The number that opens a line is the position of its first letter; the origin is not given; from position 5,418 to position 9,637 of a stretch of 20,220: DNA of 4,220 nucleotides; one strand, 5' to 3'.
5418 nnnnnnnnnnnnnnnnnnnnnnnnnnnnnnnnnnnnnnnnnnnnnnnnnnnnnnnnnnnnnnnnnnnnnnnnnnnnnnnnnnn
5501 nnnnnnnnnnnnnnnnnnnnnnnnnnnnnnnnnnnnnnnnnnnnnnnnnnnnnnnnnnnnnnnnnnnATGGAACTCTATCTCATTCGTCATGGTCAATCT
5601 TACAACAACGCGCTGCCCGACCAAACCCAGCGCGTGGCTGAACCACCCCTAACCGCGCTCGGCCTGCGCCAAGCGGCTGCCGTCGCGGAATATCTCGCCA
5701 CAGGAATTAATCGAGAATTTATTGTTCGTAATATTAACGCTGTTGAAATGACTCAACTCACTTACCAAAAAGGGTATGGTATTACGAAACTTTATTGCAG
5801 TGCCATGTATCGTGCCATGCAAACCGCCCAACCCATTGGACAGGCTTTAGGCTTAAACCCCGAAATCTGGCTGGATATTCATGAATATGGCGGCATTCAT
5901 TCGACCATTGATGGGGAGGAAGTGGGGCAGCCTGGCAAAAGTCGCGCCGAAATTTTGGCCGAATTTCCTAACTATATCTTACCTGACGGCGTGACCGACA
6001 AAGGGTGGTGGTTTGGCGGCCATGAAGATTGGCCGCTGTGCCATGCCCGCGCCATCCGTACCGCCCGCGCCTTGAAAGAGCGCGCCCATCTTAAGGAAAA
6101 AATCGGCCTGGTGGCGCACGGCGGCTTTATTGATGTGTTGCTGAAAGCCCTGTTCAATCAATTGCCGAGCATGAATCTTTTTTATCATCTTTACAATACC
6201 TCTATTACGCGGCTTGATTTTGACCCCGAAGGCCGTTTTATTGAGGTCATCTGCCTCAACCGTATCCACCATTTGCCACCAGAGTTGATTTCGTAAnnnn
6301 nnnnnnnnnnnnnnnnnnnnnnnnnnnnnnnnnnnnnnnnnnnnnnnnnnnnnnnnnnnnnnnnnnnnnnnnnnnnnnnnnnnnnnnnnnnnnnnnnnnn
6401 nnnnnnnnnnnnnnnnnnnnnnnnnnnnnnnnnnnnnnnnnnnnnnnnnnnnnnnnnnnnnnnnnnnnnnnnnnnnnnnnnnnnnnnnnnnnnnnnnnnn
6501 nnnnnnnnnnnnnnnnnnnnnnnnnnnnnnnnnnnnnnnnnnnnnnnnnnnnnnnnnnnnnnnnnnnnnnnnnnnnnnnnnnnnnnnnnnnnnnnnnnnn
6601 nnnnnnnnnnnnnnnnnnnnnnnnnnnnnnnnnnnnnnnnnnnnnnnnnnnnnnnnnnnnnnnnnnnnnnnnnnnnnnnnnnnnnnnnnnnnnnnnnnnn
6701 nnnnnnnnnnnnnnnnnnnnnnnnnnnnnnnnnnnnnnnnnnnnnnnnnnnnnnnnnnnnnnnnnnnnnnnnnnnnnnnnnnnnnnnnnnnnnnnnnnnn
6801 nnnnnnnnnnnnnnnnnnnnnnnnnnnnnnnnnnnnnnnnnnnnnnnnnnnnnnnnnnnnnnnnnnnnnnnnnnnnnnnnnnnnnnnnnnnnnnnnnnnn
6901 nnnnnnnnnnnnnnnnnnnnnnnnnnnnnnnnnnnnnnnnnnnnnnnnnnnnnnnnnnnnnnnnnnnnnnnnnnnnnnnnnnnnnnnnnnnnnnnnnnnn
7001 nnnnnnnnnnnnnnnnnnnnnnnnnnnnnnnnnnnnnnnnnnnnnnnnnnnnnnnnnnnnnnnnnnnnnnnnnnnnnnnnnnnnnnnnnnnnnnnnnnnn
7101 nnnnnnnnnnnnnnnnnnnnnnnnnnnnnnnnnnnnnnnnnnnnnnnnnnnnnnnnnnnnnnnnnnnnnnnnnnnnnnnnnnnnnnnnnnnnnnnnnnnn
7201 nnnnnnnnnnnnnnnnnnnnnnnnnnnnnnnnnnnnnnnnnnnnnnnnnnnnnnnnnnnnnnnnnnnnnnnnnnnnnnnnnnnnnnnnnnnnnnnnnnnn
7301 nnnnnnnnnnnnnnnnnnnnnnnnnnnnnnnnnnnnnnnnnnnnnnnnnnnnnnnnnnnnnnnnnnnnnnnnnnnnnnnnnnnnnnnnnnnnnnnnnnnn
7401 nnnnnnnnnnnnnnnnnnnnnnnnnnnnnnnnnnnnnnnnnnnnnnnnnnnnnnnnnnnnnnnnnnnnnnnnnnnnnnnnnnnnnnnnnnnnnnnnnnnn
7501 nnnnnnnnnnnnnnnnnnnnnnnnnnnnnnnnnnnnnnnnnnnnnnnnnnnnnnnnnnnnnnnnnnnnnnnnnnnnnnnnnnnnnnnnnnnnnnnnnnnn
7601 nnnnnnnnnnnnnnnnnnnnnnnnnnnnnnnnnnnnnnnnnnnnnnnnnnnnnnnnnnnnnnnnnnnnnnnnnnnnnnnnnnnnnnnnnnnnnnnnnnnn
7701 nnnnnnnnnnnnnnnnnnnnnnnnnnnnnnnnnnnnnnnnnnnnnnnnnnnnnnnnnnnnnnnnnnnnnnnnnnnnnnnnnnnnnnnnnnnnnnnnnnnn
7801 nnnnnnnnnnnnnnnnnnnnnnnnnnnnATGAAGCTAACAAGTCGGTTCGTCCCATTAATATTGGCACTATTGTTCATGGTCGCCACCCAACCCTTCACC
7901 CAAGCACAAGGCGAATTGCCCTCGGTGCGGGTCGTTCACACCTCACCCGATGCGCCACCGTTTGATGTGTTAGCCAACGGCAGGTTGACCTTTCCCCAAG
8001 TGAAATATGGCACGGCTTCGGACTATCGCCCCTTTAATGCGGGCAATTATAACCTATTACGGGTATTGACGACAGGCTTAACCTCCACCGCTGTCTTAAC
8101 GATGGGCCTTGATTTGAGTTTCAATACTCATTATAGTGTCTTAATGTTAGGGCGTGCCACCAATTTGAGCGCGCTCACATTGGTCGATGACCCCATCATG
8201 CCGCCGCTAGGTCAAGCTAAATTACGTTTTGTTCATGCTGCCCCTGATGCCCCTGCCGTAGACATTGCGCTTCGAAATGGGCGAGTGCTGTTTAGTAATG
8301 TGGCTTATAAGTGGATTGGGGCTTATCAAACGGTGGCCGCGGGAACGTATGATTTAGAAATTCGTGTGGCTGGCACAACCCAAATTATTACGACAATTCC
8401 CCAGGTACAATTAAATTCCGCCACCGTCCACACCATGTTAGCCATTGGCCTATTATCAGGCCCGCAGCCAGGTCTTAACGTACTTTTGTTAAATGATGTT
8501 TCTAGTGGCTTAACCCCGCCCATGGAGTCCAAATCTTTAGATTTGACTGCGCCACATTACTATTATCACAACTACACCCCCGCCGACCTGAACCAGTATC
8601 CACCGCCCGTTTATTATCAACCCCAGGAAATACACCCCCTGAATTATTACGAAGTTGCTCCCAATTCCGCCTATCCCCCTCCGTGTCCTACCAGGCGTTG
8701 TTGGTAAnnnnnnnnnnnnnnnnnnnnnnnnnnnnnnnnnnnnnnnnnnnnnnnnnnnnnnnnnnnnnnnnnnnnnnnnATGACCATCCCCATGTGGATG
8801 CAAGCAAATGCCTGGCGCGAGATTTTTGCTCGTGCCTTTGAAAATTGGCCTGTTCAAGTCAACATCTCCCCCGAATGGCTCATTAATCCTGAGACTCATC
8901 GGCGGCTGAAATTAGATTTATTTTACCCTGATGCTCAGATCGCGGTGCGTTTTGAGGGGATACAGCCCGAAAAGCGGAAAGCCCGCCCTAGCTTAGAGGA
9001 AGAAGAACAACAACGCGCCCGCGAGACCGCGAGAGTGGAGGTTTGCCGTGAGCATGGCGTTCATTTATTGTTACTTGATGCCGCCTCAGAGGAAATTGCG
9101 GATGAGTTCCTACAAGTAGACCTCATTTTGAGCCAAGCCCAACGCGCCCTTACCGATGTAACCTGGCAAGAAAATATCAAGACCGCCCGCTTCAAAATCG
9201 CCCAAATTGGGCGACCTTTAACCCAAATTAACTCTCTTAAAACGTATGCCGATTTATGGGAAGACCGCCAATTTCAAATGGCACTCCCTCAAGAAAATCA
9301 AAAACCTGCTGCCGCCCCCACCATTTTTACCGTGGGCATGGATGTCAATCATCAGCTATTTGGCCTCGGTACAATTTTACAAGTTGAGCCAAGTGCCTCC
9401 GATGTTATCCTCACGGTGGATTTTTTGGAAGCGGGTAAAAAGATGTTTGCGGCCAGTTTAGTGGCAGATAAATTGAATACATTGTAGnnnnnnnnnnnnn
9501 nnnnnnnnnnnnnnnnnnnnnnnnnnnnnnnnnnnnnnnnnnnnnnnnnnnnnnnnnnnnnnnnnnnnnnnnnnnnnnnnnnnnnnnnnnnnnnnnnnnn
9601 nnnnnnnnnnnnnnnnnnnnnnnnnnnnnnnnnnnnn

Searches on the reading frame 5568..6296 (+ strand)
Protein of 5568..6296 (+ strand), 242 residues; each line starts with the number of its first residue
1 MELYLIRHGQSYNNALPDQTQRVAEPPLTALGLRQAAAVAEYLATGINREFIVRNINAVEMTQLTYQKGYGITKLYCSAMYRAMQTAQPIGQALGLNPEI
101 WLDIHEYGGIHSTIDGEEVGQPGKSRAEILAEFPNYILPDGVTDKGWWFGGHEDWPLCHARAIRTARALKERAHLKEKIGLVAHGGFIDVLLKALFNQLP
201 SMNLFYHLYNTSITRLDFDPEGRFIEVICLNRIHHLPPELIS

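Call 11: search_protein_families(library=pfam, proteins=[window:5568-6296:+], max_evalue=0.001)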
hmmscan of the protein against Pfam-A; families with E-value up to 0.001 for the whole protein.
window:5568-6296:+ (242 aa): 1 family
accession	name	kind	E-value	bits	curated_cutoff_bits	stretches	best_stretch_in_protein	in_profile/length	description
PF00300.27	His_Phos_1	-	1e-26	94.2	21.7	2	68-227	41-190/194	Histidine phosphatase superfamily (branch 1)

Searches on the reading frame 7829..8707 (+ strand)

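Call 11: search_protein_families(library=pfam, proteins=[window:7829-8707:+], max_evalue=0.001)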
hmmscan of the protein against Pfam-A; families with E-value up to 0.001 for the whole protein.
window:7829-8707:+ (292 aa): 1 family
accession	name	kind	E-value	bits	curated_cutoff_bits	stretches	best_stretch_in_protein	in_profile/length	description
PF14344.12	DUF4397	-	1.4e-40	139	30.6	2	32-147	2-119/119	Domain of unknown function (DUF4397)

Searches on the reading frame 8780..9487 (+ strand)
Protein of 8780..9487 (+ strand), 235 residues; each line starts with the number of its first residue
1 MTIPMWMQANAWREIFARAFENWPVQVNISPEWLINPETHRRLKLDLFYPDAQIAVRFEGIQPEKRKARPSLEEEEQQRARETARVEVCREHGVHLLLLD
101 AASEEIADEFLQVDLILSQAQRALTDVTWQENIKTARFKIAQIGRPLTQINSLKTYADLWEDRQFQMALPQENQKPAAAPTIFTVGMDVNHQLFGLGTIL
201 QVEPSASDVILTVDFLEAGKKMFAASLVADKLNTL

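Call 11: search_protein_families(library=pfam, proteins=[window:8780-9487:+], max_evalue=0.001)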
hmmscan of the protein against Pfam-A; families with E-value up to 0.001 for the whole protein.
window:8780-9487:+ (235 aa): 1 family
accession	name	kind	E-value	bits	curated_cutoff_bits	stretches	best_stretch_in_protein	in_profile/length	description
PF21196.3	PcrA_UvrD_tudor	-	8.5e-07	29.2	23.9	1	185-226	1-42/48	PcrA/UvrD tudor domain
